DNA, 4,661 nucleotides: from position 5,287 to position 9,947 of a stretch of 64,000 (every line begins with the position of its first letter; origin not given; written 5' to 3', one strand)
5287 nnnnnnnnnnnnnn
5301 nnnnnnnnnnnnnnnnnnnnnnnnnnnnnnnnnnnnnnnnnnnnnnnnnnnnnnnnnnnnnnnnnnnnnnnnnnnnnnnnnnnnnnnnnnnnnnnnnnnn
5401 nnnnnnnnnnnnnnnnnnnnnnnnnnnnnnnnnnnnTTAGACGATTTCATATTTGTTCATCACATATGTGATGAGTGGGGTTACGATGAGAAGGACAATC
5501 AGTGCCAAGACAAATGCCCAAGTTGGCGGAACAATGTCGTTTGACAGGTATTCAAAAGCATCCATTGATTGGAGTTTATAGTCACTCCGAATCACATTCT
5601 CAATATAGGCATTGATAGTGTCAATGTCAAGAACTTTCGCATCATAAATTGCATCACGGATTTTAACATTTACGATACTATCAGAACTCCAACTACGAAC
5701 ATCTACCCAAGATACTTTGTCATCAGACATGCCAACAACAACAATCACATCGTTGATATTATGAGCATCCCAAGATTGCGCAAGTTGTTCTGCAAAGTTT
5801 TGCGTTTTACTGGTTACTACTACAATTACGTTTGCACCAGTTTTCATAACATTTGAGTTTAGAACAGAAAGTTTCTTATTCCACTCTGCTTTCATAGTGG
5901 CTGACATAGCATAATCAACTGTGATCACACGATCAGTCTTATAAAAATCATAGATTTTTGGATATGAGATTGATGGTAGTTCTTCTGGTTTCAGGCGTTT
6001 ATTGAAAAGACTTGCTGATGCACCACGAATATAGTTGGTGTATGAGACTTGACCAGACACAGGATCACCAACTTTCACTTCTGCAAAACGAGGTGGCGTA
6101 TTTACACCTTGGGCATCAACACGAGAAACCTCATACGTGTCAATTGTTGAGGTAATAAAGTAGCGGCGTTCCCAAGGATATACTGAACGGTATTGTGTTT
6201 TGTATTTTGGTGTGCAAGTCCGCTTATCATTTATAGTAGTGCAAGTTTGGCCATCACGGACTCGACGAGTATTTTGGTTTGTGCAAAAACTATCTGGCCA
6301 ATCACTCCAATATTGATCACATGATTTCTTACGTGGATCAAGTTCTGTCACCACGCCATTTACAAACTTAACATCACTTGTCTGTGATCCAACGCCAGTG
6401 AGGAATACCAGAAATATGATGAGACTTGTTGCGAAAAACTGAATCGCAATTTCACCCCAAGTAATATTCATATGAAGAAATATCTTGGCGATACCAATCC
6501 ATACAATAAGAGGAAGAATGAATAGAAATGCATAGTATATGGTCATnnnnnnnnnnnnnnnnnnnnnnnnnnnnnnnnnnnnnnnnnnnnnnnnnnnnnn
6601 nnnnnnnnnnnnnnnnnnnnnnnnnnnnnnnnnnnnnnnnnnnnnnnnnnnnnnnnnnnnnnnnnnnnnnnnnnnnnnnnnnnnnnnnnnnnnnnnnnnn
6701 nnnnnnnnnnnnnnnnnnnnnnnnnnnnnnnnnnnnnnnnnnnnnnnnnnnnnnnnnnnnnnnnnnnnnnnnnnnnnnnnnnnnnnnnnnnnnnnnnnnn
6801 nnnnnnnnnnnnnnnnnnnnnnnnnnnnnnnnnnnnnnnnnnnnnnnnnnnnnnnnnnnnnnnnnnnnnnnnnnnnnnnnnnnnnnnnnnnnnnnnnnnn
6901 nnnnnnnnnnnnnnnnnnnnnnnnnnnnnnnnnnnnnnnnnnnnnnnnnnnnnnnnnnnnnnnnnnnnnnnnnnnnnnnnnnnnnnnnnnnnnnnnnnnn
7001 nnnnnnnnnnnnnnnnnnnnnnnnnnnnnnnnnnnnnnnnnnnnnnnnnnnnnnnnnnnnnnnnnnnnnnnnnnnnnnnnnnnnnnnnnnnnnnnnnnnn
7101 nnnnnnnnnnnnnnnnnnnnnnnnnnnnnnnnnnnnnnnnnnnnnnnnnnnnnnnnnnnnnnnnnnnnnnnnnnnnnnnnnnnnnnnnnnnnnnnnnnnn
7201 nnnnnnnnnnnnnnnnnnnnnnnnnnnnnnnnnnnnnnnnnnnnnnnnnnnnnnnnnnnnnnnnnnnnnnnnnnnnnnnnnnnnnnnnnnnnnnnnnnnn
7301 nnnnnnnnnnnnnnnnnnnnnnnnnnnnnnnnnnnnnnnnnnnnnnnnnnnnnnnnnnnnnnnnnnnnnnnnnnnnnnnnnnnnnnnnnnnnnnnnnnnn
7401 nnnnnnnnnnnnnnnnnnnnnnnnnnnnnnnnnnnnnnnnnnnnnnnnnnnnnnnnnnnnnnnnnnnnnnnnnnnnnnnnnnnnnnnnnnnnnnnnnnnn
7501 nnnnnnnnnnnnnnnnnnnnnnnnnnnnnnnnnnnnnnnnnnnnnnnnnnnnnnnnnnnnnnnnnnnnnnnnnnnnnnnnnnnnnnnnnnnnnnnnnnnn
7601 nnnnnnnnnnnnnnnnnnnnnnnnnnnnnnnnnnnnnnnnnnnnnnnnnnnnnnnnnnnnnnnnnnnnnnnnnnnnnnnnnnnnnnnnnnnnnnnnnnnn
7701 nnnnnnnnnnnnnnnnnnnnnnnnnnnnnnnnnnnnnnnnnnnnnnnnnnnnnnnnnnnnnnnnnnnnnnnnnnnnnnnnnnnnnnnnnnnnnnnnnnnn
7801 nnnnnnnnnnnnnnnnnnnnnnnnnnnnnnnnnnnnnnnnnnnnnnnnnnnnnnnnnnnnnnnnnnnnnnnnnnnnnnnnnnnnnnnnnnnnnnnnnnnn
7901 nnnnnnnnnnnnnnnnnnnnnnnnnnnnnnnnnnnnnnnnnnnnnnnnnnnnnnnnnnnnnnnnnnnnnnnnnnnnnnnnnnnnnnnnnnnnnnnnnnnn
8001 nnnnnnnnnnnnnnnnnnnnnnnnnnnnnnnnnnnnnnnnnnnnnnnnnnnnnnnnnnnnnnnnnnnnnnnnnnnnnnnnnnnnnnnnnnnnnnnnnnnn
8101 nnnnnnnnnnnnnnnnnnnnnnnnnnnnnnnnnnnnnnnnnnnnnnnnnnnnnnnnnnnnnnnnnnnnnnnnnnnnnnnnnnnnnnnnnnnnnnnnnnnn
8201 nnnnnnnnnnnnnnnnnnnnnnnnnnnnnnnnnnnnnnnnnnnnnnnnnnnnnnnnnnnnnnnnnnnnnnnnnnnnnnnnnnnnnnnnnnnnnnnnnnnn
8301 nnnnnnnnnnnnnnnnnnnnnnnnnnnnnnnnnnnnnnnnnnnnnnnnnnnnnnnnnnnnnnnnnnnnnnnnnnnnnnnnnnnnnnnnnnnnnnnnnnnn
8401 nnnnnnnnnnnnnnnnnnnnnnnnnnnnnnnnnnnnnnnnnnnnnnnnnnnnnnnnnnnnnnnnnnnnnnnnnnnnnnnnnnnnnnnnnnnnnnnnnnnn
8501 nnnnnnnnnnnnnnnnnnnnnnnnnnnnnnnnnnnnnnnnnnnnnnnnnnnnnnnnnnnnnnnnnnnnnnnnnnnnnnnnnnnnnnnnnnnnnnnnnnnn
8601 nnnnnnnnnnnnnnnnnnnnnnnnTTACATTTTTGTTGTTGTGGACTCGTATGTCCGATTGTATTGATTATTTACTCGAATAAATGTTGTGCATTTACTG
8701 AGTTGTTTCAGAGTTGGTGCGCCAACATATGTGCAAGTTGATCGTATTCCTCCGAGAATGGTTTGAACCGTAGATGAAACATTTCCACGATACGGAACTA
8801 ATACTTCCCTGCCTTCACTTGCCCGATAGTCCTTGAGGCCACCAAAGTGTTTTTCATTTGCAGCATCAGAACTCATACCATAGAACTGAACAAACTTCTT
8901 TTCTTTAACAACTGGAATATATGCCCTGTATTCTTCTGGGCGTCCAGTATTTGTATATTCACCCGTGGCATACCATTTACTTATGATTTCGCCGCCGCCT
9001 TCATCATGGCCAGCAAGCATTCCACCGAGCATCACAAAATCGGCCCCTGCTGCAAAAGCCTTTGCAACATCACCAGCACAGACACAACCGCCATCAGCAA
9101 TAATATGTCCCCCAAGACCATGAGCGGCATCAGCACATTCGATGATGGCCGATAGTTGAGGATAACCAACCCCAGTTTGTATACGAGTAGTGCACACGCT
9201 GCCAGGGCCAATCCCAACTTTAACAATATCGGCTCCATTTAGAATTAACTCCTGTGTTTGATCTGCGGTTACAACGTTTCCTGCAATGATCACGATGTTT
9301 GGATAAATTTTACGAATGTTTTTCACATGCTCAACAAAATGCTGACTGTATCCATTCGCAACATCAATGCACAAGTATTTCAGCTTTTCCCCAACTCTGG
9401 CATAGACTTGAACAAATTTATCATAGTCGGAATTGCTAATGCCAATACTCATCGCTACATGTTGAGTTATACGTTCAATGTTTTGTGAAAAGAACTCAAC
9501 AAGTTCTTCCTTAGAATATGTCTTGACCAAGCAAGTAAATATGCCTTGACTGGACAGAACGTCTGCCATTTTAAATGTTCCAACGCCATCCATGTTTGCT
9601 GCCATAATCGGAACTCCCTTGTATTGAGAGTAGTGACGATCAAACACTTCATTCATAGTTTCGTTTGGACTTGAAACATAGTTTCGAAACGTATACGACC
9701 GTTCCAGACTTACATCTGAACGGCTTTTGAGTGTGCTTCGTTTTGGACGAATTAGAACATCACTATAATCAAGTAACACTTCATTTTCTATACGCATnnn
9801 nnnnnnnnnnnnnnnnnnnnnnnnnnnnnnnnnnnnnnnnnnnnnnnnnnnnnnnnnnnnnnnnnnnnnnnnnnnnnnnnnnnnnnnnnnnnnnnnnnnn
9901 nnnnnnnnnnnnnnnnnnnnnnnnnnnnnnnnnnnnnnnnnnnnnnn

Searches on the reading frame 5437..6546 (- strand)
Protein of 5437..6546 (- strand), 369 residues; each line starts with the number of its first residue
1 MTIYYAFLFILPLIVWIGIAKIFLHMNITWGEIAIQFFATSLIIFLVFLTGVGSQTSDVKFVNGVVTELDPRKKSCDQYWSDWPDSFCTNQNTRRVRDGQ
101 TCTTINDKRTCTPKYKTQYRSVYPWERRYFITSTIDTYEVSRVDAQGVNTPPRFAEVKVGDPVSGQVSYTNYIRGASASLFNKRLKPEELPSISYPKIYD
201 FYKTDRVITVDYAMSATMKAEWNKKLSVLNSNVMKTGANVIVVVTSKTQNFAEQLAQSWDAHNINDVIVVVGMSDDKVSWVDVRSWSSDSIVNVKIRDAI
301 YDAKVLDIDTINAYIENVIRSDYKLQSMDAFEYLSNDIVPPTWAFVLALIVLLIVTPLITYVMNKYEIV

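Call 8: search_protein_families(library=pfam, proteins=[window:5437-6546:-], max_evalue=0.001)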
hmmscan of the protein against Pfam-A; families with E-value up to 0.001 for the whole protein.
window:5437-6546:- (369 aa): 0 families

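Call 9: search_protein_families(library=phrogs, proteins=[window:5437-6546:-], max_evalue=0.001)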
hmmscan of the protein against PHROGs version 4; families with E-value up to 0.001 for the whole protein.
window:5437-6546:- (369 aa): 2 families
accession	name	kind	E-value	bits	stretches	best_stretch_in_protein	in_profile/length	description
phrog_2087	-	unknown function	1.5e-75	255.2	1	4-366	2-355/360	-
phrog_23737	-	unknown function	8.3e-13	49.2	1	171-364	2-199/212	-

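Call 45: search_dna_similar(query=window:5437-6546:-, collection=phages, mode=protein, max_rows=25)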
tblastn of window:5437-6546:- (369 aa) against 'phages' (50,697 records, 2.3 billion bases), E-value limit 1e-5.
Records with a match: 475; places in all: 475; records where one place covers at least 80% of the query: 157.
Best place of each record, by identity: <60% 475.
By first word of the organism name: Salmonella 166; Escherichia 62; Klebsiella 54; Erwinia 29; Aeromonas 26; Acinetobacter 23; Vibrio 22; Serratia 22; Dickeya 19; Sinorhizobium 8; and 14 more.
By host as written in the record: - 48; Salmonella enterica 26; Klebsiella pneumoniae 24; Erwinia amylovora 21; Salmonella enterica subsp. enterica serovar Enteritidis PT1 21; Salmonella enterica subsp. enterica serovar Typhimurium 18; Escherichia coli 17; Escherichia coli O157:H7 14; and 147 more.
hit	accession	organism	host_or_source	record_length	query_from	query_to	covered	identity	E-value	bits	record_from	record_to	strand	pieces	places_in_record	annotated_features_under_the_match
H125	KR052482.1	Sinorhizobium phage phiN3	Sinorhizobium meliloti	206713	8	343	91%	35.7%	4e-46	174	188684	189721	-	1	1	hypothetical protein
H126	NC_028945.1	Sinorhizobium phage phiN3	Sinorhizobium meliloti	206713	8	343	91%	35.7%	4e-46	174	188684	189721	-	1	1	hypothetical protein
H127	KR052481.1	Sinorhizobium phage phiM19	Sinorhizobium meliloti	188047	8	343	91%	35.7%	7e-45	171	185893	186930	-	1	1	hypothetical protein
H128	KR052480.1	Sinorhizobium phage phiM7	Sinorhizobium meliloti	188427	8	343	91%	35.7%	7e-45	171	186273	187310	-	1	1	hypothetical protein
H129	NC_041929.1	Sinorhizobium phage phiM7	Sinorhizobium meliloti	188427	8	343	91%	35.7%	7e-45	171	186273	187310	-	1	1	hypothetical protein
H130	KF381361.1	Sinorhizobium phage phiM12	Sinorhizobium meliloti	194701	8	343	91%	35.7%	7e-45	171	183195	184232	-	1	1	hypothetical protein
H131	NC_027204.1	Sinorhizobium phage phiM12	Sinorhizobium meliloti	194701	8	343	91%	35.7%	7e-45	171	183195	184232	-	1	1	hypothetical protein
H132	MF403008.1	Agrobacterium phage Atu_ph07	Agrobacterium tumefaciens C58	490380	7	343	91%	34.0%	1e-44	170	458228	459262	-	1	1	hypothetical protein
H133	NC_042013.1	Agrobacterium phage Atu_ph07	Agrobacterium tumefaciens C58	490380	7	343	91%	34.0%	1e-44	170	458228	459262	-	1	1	hypothetical protein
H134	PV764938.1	Sinorhizobium phage Phosso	Sinohrizobium meliloti NRRL L-50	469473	12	343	90%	33.9%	3e-44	169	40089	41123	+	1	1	hypothetical protein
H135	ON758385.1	Xanthomonas phage BUDD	Xanthomonas sp.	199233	7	368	98%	28.4%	2e-28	122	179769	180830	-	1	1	hypothetical protein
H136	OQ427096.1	Xanthomonas phage X1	Xanthomonas campestris pv. campestris ...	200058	7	368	98%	28.1%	6e-32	132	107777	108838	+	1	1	hypothetical protein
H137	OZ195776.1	Vibrio phage D479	Seawater and oysters mix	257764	6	342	91%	29.2%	2e-30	128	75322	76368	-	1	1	hypothetical protein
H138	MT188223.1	Acinetobacter phage vB_AbaM_D22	Acinetobacter sp.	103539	8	345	92%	29.1%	5e-26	115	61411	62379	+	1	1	hypothetical protein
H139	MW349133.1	Acinetobacter phage Liucustia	Acinetobacter baumannii NIPH201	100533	8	345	92%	29.1%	1e-25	114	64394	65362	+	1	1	hypothetical protein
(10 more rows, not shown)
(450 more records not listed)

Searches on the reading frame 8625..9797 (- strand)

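Call 8: search_protein_families(library=pfam, proteins=[window:8625-9797:-], max_evalue=0.001)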
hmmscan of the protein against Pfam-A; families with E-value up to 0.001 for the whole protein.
window:8625-9797:- (390 aa): 3 families
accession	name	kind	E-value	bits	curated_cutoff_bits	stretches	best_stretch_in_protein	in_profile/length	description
PF00478.31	IMPDH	-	4.2e-68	230.3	25.6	1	11-377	4-336/345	IMP dehydrogenase / GMP reductase domain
PF01070.24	FMN_dh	-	4.1e-06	26.5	24.9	1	156-261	208-305/350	FMN-dependent dehydrogenase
PF03060.21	NMO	-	0.00086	19.2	28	0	101-268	81-232/331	Nitronate monooxygenase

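Call 9: search_protein_families(library=phrogs, proteins=[window:8625-9797:-], max_evalue=0.001)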
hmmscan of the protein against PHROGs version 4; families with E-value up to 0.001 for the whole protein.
window:8625-9797:- (390 aa): 1 family
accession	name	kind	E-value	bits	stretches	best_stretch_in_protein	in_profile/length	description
phrog_9582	-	other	6.7e-119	398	2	2-274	3-257/353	dehydrogenase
